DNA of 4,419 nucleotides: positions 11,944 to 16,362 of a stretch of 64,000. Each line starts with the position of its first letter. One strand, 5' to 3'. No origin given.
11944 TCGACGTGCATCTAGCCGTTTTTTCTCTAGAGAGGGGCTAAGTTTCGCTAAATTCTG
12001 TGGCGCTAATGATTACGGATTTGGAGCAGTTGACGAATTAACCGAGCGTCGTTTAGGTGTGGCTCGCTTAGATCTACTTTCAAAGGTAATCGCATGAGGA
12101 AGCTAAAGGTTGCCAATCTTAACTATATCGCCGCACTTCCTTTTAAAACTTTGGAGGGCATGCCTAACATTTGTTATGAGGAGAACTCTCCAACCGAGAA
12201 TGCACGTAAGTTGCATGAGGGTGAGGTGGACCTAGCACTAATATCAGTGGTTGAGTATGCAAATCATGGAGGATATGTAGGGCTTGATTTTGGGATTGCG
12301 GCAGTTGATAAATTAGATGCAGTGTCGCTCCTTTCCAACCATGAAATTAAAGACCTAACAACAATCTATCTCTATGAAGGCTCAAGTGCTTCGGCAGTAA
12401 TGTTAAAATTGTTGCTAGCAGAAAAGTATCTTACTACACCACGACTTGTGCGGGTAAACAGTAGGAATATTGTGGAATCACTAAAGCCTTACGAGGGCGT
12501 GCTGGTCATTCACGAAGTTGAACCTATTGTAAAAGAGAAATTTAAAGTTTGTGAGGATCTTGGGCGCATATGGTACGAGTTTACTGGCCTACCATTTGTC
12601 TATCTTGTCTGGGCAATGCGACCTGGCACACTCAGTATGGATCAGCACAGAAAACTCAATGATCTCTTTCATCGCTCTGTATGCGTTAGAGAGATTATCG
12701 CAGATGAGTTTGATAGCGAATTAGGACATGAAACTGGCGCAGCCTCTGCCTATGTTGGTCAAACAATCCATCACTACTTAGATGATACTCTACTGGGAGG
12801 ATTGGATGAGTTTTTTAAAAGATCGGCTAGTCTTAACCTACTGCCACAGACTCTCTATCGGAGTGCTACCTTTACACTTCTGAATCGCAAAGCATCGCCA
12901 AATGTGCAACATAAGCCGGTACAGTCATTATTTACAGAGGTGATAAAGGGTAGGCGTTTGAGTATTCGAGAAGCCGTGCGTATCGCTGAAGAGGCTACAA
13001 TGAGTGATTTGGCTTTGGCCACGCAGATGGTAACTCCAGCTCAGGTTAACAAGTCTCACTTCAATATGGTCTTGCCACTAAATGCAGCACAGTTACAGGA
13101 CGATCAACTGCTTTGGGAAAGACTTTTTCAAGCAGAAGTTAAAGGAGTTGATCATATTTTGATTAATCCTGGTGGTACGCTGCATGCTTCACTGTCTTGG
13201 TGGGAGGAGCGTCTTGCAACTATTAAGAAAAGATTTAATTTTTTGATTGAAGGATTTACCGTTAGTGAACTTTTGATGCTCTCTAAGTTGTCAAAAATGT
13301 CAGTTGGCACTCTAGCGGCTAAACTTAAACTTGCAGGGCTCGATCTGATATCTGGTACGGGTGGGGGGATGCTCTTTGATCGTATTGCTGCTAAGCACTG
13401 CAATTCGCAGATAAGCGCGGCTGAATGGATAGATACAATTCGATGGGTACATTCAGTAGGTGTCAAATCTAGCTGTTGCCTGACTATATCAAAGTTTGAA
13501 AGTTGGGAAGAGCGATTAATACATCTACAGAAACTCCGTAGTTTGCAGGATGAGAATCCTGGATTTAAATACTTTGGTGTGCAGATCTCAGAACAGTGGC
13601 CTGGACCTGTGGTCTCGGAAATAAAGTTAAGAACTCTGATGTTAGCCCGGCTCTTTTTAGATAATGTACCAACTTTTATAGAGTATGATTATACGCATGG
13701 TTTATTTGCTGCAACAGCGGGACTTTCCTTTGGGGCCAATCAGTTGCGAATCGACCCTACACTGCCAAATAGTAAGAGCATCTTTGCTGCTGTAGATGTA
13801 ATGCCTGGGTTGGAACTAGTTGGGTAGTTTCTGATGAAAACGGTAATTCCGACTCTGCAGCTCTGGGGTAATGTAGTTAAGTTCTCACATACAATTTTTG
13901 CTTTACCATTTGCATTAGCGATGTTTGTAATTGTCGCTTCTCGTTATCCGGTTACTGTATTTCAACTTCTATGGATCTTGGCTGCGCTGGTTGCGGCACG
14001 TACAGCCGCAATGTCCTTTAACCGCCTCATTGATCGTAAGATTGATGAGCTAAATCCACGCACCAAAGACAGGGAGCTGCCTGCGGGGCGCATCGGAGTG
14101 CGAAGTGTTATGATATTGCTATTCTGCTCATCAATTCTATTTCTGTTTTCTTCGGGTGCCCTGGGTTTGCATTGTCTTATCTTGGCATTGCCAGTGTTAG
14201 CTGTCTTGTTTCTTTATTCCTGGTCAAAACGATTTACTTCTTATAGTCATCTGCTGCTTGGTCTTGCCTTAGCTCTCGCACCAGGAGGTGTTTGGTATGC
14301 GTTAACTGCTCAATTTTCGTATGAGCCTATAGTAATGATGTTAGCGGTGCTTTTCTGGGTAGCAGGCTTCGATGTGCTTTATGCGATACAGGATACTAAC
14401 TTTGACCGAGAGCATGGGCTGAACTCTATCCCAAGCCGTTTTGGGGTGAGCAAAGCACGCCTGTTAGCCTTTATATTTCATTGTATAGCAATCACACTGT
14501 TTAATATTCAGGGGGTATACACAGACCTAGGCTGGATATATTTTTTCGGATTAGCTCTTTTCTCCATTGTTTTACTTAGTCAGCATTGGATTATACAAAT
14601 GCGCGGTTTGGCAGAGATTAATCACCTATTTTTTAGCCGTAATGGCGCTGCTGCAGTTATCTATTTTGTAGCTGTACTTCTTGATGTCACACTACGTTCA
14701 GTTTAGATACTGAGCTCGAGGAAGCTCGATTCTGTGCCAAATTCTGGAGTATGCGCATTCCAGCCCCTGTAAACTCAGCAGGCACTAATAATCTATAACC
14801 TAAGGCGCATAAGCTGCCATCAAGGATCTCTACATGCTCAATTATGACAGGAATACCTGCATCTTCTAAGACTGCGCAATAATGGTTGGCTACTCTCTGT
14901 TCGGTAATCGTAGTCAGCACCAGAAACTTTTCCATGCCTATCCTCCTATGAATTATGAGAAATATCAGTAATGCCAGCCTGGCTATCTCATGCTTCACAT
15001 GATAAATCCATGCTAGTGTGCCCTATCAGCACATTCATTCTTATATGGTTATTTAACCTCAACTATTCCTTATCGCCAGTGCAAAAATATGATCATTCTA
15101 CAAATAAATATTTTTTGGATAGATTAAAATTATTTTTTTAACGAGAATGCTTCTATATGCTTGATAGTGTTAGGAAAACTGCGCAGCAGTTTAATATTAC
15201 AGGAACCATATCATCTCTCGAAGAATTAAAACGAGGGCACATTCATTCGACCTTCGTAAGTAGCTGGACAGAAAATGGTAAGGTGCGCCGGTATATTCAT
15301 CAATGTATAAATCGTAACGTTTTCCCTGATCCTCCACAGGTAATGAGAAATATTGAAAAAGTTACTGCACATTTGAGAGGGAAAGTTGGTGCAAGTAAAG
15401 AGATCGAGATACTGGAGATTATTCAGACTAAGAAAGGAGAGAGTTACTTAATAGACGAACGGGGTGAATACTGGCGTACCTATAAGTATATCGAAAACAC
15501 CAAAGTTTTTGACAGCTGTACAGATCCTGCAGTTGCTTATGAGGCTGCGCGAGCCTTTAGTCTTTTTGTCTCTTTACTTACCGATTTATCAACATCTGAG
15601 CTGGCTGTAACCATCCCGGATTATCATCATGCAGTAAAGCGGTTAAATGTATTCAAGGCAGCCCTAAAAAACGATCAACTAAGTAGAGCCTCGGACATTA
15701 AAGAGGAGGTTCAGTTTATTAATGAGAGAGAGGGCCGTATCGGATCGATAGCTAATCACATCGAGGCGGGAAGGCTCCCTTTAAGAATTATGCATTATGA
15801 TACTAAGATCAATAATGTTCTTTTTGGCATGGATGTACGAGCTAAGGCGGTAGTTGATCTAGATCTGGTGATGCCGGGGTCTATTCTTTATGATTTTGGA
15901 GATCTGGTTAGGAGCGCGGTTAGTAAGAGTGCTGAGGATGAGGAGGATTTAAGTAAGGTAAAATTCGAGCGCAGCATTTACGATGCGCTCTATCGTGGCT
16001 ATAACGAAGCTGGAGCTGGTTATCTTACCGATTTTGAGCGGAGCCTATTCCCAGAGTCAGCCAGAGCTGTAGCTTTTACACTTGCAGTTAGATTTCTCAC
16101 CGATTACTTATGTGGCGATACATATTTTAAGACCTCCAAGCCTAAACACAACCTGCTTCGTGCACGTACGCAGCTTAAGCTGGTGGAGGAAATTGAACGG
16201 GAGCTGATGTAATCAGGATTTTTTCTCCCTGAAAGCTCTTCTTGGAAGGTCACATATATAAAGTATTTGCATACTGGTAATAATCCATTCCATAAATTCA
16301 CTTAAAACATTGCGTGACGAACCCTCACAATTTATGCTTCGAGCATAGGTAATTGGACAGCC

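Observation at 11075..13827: Two cysteine-less MqnC/MqnE-fold paralogues, one fused to an MqnA-like domain, inside a futalosine-pathway gene row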

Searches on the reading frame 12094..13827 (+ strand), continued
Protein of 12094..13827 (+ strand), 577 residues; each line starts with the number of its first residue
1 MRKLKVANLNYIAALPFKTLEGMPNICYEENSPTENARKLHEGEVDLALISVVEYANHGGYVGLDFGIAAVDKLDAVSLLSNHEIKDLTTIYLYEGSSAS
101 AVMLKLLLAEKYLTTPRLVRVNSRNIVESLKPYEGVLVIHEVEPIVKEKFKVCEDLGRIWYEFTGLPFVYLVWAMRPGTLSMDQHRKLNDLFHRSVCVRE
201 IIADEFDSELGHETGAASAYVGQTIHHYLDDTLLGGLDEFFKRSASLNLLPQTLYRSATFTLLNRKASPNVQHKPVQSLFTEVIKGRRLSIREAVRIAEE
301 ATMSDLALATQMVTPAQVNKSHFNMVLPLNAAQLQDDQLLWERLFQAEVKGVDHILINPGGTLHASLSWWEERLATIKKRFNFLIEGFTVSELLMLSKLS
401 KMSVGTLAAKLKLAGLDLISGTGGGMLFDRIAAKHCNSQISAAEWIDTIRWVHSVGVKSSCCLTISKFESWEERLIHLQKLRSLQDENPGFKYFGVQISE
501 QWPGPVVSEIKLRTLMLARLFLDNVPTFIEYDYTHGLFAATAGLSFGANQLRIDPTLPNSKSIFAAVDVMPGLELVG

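Call 64: fold_search(model_id=the predicted structure, library=pdb)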
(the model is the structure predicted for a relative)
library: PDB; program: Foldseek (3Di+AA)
matches with E <= 10: 1807; with E <= 0.001: 431
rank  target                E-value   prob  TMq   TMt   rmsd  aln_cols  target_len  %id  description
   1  6xig_B                1.7e-18  1.00  0.45  0.66   4.4       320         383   19  X-ray crystal structure of MqnE from Pedobacter heparinus (released 2020-07-15)
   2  6xig_A                2.0e-18  1.00  0.45  0.67   4.4       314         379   19  X-ray crystal structure of MqnE from Pedobacter heparinus (released 2020-07-15)
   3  6xi9_A                2.5e-18  1.00  0.46  0.69   5.7       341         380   18  X-ray crystal structure of MqnE from Pedobacter heparinus in complex with aminofutalosine and methionine (released 2020-07-15)
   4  6xi9_B                3.7e-18  1.00  0.46  0.69   4.9       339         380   18  X-ray crystal structure of MqnE from Pedobacter heparinus in complex with aminofutalosine and methionine (released 2020-07-15)
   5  7ywc_A                3.9e-18  1.00  0.42  0.81   3.9       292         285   18  Enzyme of biosynthetic pathway (released 2022-10-26)
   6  2i6e_A                4.1e-18  1.00  0.38  0.77   4.0       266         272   23  Crystal structure of protein DR0370 from Deinococcus radiodurans, Pfam DUF178 (released 2006-09-05)
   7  7an6_B                5.1e-18  1.00  0.41  0.80   3.0       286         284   18  Enzyme of biosynthetic pathway (released 2022-04-20)
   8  7ahr_B                5.1e-18  1.00  0.41  0.80   4.6       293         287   18  Enzyme of biosynthetic pathway (released 2021-10-06)
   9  7an9_B                6.1e-18  1.00  0.41  0.82   2.9       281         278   17  Enzyme of biosynthetic pathway (released 2022-04-20)
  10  7an6_A                6.8e-18  1.00  0.41  0.80   3.0       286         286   18  Enzyme of biosynthetic pathway (released 2022-04-20)
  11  7an7_A                7.6e-18  1.00  0.41  0.81   3.0       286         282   18  Enzyme of biosynthetic pathway (released 2022-04-20)
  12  7an9_A                8.5e-18  1.00  0.41  0.82   2.8       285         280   17  Enzyme of biosynthetic pathway (released 2022-04-20)
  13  7an7_B                1.3e-17  1.00  0.41  0.80   3.0       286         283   18  Enzyme of biosynthetic pathway (released 2022-04-20)
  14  6o9a_A                1.7e-17  1.00  0.37  0.76   4.0       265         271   23  Crystal structure of MqnA complexed with 3-hydroxybenzoic acid (released 2019-04-03)
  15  7an8_B                2.4e-17  1.00  0.41  0.80   3.0       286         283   18  Enzyme of biosynthetic pathway (released 2022-04-20)
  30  2czl                  6.8e-10  1.00  0.36  0.69   4.3       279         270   19  Crystal structure of MqnD (TTHA1568), a menaquinone biosynthetic enzyme from Thermus thermophilus HB8 (Cys11 modified wi (released 2006-01-13)
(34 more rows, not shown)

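Call 73: search_protein_families(library=pfam, proteins=[L012:3879-4736:-], max_evalue=0.001)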
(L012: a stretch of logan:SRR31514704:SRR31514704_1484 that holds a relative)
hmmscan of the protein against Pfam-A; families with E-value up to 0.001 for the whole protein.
L012:3879-4736:- (285 aa): 0 families

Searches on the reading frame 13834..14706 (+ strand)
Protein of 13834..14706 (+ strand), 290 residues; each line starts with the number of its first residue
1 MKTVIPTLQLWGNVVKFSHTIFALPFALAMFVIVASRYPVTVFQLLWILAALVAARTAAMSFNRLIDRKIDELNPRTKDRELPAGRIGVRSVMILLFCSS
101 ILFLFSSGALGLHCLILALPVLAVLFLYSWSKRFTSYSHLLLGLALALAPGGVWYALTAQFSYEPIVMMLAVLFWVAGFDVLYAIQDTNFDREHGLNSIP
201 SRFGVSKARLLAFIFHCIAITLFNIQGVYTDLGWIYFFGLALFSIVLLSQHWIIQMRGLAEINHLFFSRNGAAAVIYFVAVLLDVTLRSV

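Call 3: search_protein_families(library=pfam, proteins=[window:13834-14706:+], max_evalue=0.1)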
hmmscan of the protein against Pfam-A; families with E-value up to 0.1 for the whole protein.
window:13834-14706:+ (290 aa): 2 families
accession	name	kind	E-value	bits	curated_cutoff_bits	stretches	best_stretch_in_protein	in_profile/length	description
PF01040.23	UbiA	-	3.1e-48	164.7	34.2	1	24-267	2-245/250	UbiA prenyltransferase family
PF20332.3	DUF6627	-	0.0034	17.9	27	1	52-100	60-106/125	Family of unknown function (DUF6627)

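Call 4: search_protein_families(library=ncbifam, proteins=[window:13834-14706:+], max_evalue=0.1)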
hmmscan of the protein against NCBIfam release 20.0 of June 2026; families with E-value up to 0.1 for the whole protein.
window:13834-14706:+ (290 aa): 22 families
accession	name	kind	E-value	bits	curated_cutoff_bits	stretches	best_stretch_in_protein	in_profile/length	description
NF009524.0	PRK12886.1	equivalog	4.9e-92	308.4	387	1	2-288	2-287/291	prenyltransferase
TIGR01475.1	ubiA_other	subfamily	2.5e-79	266.7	180.8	1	12-287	6-282/282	UbiA-like polyprenyltransferase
NF009526.0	PRK12888.1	equivalog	5.8e-76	255.8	364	1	13-289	20-298/301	4-hydroxybenzoate octaprenyltransferase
NF041584.1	MqnP_SCO4491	exception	2.6e-68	230.8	420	1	13-287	8-284/285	menaquinone biosynthesis prenyltransferase MqnP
NF041586.1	MqnP_DT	exception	3.7e-68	230.2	430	1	13-285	5-276/277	menaquinone biosynthesis prenyltransferase MqnP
NF009515.0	PRK12874.1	equivalog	5.2e-64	216.4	392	1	2-286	2-289/291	4-hydroxybenzoate polyprenyltransferase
NF041585.1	MqnP_Cj_Hp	exception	1.5e-63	214.9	375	1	11-284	4-280/281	menaquinone biosynthesis prenyltransferase MqnP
NF009609.0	PRK13106.1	equivalog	3.6e-48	164.5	349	1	13-288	20-298/301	prenyltransferase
NF009532.0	PRK12895.1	equivalog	2.5e-45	155.1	414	1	14-286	9-281/286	prenyltransferase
NF009517.0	PRK12876.1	equivalog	8.2e-33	114.1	419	1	14-282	10-293/300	prenyltransferase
TIGR01474.1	ubiA_proteo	equivalog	1.6e-32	113.2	275.45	1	35-285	34-281/282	4-hydroxybenzoate octaprenyltransferase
NF009514.0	PRK12873.1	equivalog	7e-18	65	246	1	22-256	28-265/297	4-hydroxybenzoate polyprenyltransferase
NF009523.0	PRK12884.1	equivalog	1.7e-15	56.9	269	1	14-283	10-275/279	prenyltransferase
TIGR01473.1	cyoE_ctaB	equivalog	2.3e-15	57.1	210.3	1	22-258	14-253/281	heme o synthase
NF009521.0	PRK12882.1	equivalog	1.2e-13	50.9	296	1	29-255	25-250/280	geranylgeranylglycerol-phosphate geranylgeranyltransferase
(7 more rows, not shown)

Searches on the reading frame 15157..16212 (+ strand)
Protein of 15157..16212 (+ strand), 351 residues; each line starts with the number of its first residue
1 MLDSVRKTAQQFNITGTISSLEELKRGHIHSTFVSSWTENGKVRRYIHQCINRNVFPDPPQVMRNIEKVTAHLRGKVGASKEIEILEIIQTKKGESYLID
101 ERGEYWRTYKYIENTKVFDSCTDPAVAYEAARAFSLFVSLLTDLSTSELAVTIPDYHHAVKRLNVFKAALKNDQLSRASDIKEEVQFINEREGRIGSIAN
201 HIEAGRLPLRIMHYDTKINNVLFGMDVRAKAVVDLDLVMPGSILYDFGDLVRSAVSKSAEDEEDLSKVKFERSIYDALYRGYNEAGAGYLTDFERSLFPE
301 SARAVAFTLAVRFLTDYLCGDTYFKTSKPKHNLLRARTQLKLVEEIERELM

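Call 3: search_protein_families(library=pfam, proteins=[window:15157-16212:+], max_evalue=0.1)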
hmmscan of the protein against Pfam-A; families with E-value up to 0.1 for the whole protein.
window:15157-16212:+ (351 aa): 1 family
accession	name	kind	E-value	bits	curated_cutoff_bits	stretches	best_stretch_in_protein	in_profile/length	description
PF01636.29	APH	-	2.5e-10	41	23.2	1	100-258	70-216/239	Phosphotransferase enzyme family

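Call 4: search_protein_families(library=ncbifam, proteins=[window:15157-16212:+], max_evalue=0.1)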
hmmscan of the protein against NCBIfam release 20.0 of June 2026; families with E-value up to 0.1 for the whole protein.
window:15157-16212:+ (351 aa): 2 families
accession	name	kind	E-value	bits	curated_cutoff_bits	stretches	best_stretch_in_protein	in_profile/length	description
TIGR00938.1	thrB_alt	equivalog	0.00015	21.2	255.9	1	201-318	179-285/307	homoserine kinase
NF002475.0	PRK01723.1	equivalog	0.0023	17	142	1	129-284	84-237/241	3-deoxy-D-manno-octulosonic acid kinase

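Call 72: search_solved_structures(query=window:15157-16212:+, max_evalue=0.01)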
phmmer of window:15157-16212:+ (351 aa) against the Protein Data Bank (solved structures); distinct sequences matched with E-value up to 0.01: 3.
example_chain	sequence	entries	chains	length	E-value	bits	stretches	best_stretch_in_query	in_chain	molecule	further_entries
4wh1_A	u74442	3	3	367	5.8e-70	239.5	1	9-349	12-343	N-acetylhexosamine 1-kinase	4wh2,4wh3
4ocj_A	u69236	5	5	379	6.3e-70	239.4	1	9-349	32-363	N-acetylhexosamine 1-phosphate kinase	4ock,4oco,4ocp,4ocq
4ocu_A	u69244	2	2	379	1.1e-69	238.5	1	8-348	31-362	N-acetylhexosamine 1-phosphate kinase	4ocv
